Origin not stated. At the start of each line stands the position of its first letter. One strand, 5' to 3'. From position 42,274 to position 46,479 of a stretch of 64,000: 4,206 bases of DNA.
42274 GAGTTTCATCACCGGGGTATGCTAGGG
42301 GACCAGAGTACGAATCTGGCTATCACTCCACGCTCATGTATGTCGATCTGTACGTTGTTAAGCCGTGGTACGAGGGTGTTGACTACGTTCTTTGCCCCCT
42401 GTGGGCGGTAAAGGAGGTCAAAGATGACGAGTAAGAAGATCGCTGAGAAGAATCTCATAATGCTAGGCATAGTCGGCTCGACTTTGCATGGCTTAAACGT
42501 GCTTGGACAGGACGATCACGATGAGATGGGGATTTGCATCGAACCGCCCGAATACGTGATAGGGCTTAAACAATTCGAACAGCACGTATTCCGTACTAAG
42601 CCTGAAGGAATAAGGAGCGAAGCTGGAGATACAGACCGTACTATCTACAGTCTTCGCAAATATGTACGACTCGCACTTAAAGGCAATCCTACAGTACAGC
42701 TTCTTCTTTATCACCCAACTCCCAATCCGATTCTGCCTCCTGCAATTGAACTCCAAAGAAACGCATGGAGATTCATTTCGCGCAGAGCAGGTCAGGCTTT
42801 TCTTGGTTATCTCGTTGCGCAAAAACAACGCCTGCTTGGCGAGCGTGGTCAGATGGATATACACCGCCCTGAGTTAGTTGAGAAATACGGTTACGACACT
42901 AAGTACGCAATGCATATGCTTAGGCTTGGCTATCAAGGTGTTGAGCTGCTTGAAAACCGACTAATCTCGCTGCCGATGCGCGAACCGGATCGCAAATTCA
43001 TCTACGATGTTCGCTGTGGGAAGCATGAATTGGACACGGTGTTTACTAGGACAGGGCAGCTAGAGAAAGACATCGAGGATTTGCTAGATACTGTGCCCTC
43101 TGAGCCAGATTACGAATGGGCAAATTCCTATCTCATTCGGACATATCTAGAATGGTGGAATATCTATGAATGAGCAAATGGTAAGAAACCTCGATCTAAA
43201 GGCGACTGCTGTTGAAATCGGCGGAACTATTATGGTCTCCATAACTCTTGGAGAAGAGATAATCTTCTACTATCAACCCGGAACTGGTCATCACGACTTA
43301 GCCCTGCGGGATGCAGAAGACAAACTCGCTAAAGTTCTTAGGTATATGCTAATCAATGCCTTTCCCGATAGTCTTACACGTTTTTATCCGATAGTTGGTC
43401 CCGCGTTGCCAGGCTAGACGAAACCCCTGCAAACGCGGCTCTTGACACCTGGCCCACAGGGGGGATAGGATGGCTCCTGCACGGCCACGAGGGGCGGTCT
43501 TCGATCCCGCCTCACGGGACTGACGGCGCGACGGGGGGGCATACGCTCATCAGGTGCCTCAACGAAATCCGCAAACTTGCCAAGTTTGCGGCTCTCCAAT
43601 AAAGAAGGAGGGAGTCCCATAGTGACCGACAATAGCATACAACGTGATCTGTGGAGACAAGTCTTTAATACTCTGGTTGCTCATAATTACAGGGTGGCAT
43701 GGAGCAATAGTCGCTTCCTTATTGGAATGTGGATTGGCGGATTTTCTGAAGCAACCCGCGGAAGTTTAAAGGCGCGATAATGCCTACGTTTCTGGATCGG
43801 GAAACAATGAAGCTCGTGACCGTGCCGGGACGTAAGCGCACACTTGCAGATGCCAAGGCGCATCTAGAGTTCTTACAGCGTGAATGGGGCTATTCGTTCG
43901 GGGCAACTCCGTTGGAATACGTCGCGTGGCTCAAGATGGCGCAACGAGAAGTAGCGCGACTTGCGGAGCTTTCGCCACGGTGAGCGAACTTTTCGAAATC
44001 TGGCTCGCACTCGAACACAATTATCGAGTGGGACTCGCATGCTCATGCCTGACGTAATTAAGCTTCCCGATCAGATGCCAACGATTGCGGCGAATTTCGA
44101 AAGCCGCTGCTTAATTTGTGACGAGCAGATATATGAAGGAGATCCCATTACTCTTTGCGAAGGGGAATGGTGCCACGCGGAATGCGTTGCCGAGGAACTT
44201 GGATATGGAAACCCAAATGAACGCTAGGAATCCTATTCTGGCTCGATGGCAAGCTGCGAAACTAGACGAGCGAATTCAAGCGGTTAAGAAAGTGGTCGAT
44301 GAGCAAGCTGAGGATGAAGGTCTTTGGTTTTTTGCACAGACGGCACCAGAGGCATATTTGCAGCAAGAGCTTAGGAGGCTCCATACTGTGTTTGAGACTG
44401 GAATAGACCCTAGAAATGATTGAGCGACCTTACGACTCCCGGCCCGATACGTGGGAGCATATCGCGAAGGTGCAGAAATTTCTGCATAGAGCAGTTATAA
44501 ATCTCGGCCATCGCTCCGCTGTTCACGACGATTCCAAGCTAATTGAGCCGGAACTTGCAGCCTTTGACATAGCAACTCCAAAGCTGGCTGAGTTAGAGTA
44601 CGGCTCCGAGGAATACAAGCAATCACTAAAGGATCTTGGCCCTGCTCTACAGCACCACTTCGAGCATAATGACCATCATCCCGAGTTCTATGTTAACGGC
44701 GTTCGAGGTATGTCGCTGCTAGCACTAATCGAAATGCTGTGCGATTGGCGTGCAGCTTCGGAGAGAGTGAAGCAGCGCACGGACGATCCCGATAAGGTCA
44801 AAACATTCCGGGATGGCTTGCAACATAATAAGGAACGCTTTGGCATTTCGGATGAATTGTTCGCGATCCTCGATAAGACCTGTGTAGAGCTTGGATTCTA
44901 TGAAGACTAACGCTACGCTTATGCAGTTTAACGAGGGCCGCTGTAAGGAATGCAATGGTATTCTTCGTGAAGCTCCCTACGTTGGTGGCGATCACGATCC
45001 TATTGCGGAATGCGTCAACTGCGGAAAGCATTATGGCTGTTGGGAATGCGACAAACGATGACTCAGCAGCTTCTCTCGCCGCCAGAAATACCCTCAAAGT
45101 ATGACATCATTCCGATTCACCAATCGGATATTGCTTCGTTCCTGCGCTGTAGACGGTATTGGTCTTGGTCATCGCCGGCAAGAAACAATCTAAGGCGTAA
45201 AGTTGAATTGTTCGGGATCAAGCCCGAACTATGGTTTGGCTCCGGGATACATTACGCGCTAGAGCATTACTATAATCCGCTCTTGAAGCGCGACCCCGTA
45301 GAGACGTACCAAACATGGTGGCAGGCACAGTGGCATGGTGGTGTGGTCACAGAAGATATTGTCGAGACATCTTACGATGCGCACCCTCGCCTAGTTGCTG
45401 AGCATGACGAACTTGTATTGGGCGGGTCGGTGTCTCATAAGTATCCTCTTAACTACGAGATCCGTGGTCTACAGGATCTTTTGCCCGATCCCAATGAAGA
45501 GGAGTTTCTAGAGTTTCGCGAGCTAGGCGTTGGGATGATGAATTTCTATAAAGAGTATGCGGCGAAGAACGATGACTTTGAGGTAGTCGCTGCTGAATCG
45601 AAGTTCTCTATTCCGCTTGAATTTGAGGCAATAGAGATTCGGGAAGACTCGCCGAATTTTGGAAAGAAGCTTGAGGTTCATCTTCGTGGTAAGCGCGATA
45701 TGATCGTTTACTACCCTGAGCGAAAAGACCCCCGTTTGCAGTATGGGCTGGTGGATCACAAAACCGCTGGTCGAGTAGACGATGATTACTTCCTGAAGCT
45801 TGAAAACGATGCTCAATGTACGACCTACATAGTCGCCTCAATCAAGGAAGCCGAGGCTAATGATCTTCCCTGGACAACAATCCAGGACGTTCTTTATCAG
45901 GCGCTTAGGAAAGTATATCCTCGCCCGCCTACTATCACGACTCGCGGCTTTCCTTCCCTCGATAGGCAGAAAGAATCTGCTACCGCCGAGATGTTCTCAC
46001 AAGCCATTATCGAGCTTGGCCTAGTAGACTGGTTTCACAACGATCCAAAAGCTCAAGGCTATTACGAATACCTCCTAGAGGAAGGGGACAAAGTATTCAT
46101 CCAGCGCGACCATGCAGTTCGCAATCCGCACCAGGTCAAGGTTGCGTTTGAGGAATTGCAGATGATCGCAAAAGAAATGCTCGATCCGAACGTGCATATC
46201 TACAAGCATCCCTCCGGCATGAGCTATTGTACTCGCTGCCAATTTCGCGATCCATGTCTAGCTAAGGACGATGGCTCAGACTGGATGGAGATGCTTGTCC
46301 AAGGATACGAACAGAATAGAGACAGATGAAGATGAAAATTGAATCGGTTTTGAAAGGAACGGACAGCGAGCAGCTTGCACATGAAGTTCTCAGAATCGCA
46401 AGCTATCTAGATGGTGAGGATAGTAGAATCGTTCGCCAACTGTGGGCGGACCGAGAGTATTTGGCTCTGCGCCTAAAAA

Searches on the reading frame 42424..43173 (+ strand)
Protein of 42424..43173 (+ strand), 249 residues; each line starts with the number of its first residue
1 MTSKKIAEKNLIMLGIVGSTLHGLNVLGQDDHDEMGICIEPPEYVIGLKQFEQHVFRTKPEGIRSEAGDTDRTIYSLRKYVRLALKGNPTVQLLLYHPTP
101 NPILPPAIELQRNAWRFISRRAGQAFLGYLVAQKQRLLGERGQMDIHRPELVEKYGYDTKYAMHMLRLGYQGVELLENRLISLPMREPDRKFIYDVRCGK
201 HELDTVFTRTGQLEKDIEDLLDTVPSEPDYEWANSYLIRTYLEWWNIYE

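Call 81: search_protein_families(library=pfam, proteins=[window:42424-43173:+], max_evalue=0.001)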
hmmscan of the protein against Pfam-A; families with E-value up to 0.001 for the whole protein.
window:42424-43173:+ (249 aa): 1 family
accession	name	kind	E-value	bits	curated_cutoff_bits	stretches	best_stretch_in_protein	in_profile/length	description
PF10127.15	RlaP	-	6.8e-24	85.3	23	1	10-186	19-174/249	RNA repair pathway DNA polymerase beta family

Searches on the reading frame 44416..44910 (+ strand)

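Call 81: search_protein_families(library=pfam, proteins=[window:44416-44910:+], max_evalue=0.001)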
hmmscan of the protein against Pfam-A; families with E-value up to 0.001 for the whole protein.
window:44416-44910:+ (164 aa): 1 family
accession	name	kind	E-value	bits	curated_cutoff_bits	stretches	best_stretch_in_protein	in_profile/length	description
PF18907.5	DUF5662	-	3.1e-33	115.1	27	1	8-156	5-154/156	Family of unknown function (DUF5662)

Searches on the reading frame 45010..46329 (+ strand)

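Call 42: search_protein_families(library=pfam, proteins=[window:45010-46329:+], max_evalue=0.001)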
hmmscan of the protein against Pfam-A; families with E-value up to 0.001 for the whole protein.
window:45010-46329:+ (439 aa): 1 family
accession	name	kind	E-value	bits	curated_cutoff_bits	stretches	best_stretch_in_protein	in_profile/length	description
PF12705.13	PDDEXK_1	-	6.5e-14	52.9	22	1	38-416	4-246/247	PD-(D/E)XK nuclease superfamily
